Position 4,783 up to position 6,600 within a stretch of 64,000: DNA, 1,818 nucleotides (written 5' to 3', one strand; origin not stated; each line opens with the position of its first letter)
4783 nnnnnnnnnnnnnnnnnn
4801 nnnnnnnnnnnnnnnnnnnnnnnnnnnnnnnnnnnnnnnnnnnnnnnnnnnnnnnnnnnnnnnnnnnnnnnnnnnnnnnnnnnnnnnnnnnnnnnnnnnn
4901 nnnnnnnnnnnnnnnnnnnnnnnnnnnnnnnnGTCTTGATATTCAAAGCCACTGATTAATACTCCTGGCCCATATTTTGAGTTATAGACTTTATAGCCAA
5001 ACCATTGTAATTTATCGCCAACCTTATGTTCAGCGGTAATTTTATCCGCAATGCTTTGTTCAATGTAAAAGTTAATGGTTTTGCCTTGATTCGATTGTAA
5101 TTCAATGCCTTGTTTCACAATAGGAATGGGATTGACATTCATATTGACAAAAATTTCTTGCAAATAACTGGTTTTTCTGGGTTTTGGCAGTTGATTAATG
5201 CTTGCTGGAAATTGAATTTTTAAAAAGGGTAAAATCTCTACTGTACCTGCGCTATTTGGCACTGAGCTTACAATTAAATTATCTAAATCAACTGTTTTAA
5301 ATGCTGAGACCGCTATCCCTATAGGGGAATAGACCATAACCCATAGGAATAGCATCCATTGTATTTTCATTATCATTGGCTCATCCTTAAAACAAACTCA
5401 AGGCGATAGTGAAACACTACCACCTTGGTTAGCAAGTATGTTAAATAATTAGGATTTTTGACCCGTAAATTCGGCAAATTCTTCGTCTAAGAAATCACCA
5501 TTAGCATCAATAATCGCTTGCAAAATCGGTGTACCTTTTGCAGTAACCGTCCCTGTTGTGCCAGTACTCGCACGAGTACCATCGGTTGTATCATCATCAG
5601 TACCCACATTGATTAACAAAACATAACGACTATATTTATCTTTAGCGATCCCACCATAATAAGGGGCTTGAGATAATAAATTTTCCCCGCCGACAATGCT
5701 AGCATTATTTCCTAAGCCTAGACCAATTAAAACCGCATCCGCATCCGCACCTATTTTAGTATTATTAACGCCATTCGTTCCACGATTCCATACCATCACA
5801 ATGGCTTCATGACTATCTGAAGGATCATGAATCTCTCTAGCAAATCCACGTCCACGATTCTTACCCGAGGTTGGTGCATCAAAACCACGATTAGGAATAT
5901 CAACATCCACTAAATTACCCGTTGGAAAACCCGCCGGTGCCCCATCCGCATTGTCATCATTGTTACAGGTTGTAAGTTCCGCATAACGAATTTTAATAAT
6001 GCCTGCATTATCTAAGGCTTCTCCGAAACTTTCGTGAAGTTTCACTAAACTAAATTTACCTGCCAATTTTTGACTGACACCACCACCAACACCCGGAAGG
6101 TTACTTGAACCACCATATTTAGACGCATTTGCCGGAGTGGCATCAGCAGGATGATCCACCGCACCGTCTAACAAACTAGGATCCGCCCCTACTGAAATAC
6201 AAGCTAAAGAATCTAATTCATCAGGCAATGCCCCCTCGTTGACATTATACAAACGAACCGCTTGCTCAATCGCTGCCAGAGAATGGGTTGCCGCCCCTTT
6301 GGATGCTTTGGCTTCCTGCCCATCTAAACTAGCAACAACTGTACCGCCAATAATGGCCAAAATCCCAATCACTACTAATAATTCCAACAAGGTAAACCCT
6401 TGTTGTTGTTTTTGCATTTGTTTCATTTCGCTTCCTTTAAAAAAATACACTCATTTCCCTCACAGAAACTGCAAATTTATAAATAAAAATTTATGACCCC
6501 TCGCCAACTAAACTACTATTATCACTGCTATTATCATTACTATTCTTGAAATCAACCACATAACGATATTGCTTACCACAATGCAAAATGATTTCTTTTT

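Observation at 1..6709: Unusual type IV pilus / MSHA-like cluster: three large prepilin-type proteins, a PilM-PilN-like fusion, a PilO-like protein, an embedded PilT-type retraction ATPase and an MshEN-domain ATPase start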

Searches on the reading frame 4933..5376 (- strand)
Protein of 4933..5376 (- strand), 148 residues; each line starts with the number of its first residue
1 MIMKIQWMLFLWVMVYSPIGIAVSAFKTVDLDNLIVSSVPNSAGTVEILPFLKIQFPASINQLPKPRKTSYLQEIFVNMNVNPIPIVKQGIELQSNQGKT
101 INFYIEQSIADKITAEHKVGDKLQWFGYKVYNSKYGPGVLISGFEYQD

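Call 4: search_protein_families(library=pfam, proteins=[window:4933-5376:-], max_evalue=0.1)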
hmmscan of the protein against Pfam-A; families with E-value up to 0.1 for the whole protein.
window:4933-5376:- (148 aa): 0 families

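Call 5: search_protein_families(library=ncbifam, proteins=[window:4933-5376:-], max_evalue=0.1)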
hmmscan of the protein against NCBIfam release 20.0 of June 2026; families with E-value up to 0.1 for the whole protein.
window:4933-5376:- (148 aa): 0 families

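Call 86: search_solved_structures(query=A9, max_evalue=1)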
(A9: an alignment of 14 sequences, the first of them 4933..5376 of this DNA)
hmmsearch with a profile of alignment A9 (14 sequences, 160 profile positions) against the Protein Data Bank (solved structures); distinct sequences matched with E-value up to 1: 2.
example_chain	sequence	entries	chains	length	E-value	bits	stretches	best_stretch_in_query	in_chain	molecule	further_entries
4qjv_B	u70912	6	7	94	0.68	12.8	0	100-140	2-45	DNA-directed RNA polymerase subunit L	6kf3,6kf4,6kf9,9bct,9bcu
4qiw_L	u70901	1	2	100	0.78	12.6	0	100-140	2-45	DNA-directed RNA polymerase subunit L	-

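Call 89: search_protein_families(library=pfam, alignment_id=A9, max_evalue=0.1)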
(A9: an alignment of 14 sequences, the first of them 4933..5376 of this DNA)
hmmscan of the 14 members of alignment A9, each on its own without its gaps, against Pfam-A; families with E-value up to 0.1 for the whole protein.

A. member 1, window:4933-5376:- (148 aa): 0 families

B. families by the number of members that match (of 14 scanned): 2 families
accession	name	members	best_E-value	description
PF09581.16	Spore_III_AF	1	0.017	Stage III sporulation protein AF (Spore_III_AF)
PF04832.17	SOUL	1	0.043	SOUL heme-binding protein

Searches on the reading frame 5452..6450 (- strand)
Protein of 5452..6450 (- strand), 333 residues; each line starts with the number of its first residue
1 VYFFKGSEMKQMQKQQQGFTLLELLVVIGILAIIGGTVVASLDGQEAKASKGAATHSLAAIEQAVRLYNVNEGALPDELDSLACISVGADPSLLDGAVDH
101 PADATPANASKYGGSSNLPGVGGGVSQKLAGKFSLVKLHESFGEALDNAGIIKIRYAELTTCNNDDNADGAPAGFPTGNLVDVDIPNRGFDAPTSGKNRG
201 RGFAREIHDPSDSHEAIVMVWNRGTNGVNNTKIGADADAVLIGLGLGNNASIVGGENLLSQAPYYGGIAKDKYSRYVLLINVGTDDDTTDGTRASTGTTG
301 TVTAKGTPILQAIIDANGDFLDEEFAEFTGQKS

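Call 4: search_protein_families(library=pfam, proteins=[window:5452-6450:-], max_evalue=0.1)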
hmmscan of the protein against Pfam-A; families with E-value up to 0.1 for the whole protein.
window:5452-6450:- (333 aa): 2 families
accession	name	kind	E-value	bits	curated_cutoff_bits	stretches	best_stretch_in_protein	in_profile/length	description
PF07963.17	N_methyl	-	5.9e-08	32.4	21.2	1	14-38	2-26/27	Prokaryotic N-terminal methylation motif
PF08334.16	T2SSG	-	0.027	15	21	1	44-83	4-43/108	Type II secretion system (T2SS), protein G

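Call 5: search_protein_families(library=ncbifam, proteins=[window:5452-6450:-], max_evalue=0.1)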
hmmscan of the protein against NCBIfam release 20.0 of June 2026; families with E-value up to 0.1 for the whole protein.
window:5452-6450:- (333 aa): 12 families
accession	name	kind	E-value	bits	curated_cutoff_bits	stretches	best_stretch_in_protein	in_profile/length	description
TIGR01710.1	typeII_sec_gspG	equivalog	1.9e-10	40.9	88.85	1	17-85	1-69/134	type II secretion system major pseudopilin GspG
NF007862.0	PRK10574.1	equivalog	5.3e-07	29.9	138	1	14-74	2-62/145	prepilin peptidase-dependent pilin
TIGR01708.2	typeII_sec_gspH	equivalog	7.6e-07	29.3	80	1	16-50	1-35/169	type II secretion system minor pseudopilin GspH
TIGR02532.1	IV_pilin_GFxxxE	domain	6.1e-06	25.9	16.3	1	16-35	1-20/24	prepilin-type N-terminal cleavage/methylation domain-containing protein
NF040999.1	pilin_ComGC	equivalog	6.8e-05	23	75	1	16-76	1-61/84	competence type IV pilus major pilin ComGC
NF041013.1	T4P_ComGE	equivalog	0.00022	21.2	49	1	14-68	1-56/83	competence type IV pilus minor pilin ComGE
NF007800.0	PRK10506.1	equivalog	0.00067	19.5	158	1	10-36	2-28/163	prepilin peptidase-dependent protein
TIGR01707.1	gspI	equivalog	0.0063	17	44.35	1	18-78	1-60/101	type II secretion system minor pseudopilin GspI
NF005127.0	PRK06565.1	equivalog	0.01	14.3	575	1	108-172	294-358/570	amidase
TIGR02596.1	TIGR02596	subfamily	0.057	13.5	70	1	19-66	1-53/196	Verru_Chthon cassette protein D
NF007848.0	PRK10557.1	equivalog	0.08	12.2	120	0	9-34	3-28/192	prepilin peptidase-dependent protein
NF041775.1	typeIV_PilA_Myxo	equivalog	0.09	12.7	400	0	13-61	7-55/214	type IV pilin protein PilA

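Call 17: list_cluster_members(proteins=[window:5452-6450:-, window:4933-5376:-, window:4290-4952:-, window:3376-4302:-, window:1918-3372:-, window:1311-1925:-, window:241-1308:-, L001:11061-12656:+, L001:13889-14275:+, L001:14312-16051:+])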
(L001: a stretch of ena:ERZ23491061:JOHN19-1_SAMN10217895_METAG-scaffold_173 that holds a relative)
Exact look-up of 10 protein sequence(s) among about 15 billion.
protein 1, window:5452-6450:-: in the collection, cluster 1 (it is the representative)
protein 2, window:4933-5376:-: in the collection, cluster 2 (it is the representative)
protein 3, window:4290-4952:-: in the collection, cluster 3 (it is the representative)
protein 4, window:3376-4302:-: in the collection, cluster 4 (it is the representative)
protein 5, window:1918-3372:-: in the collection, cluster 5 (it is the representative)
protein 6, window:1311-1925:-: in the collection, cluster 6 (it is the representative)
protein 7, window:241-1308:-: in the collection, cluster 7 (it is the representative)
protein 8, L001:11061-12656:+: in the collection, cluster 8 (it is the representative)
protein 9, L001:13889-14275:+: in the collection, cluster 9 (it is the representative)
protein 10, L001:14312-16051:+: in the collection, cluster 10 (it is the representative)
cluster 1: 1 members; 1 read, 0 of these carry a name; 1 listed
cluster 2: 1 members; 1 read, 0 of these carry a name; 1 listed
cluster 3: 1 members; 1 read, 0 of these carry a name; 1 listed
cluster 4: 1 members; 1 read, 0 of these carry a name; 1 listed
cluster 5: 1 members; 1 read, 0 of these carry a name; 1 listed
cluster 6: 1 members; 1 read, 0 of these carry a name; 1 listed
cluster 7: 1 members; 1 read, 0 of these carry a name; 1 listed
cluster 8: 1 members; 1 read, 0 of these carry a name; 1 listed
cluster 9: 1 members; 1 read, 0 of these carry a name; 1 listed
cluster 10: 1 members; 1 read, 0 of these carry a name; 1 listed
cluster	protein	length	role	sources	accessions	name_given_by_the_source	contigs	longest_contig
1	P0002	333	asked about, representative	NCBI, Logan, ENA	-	-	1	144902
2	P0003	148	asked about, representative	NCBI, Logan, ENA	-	-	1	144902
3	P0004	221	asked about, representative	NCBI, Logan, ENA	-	-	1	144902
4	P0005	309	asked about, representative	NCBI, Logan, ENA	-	-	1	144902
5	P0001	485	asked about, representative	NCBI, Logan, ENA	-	-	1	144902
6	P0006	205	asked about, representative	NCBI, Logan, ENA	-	-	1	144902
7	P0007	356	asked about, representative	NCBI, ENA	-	-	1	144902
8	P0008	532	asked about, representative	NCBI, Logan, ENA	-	-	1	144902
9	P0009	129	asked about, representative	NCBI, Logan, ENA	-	-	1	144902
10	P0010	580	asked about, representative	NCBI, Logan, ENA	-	-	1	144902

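Call 75: search_solved_structures(query=A5, max_evalue=1)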
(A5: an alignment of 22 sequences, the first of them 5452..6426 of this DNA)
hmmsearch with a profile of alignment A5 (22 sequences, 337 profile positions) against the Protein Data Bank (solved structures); distinct sequences matched with E-value up to 1: 25.
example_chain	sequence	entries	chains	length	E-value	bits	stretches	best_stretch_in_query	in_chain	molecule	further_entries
7tgg_A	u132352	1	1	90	2.8e-11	46.6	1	9-81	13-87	Geopilin domain 1 protein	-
9egp_A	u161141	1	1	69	3.5e-10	43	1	17-82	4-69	Geopilin domain 1 protein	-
5wda_A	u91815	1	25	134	1.4e-07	34.5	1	24-83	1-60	General secretion pathway protein G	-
2m7g_A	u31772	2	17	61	1.6e-07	34.2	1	24-81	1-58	Geopilin domain 1 protein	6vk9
9laa_A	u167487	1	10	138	3.3e-07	33.2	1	16-60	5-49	Type IV pilin protein PilA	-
1ay2_A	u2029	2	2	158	1.3e-06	31.3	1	24-83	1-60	TYPE 4 PILIN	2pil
2hi2_A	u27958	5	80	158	1.3e-06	31.3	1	24-84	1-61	Fimbrial protein | PilA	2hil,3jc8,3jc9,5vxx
6xxd_A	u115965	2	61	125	1.5e-06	31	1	24-97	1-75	PilA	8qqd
9lab_B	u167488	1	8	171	8e-06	28.7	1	19-51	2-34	MSHA major pilin subunit MshA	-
8p3b_A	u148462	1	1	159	8.5e-06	28.6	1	24-81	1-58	Fimbrial protein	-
5kua_A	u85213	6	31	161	3.4e-05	26.6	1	24-81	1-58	pilin | Neisseria meningitidis PilE variant SB-GATDH | Neisseria meningitidis PilE, SB-DATDH variant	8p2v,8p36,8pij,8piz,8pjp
8pfb_G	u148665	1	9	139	5.8e-05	25.8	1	24-74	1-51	Type IV pilin PilE1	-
8tum_e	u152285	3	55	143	7.6e-05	25.4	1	24-70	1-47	Type IV major pilin protein PilA | Pilin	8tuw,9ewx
6gv9_A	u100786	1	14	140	9.8e-05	25.1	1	24-57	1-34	Prepilin peptidase-dependent protein D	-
8tj2_C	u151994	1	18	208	0.0001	25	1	24-82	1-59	Type IV major pilin protein PilA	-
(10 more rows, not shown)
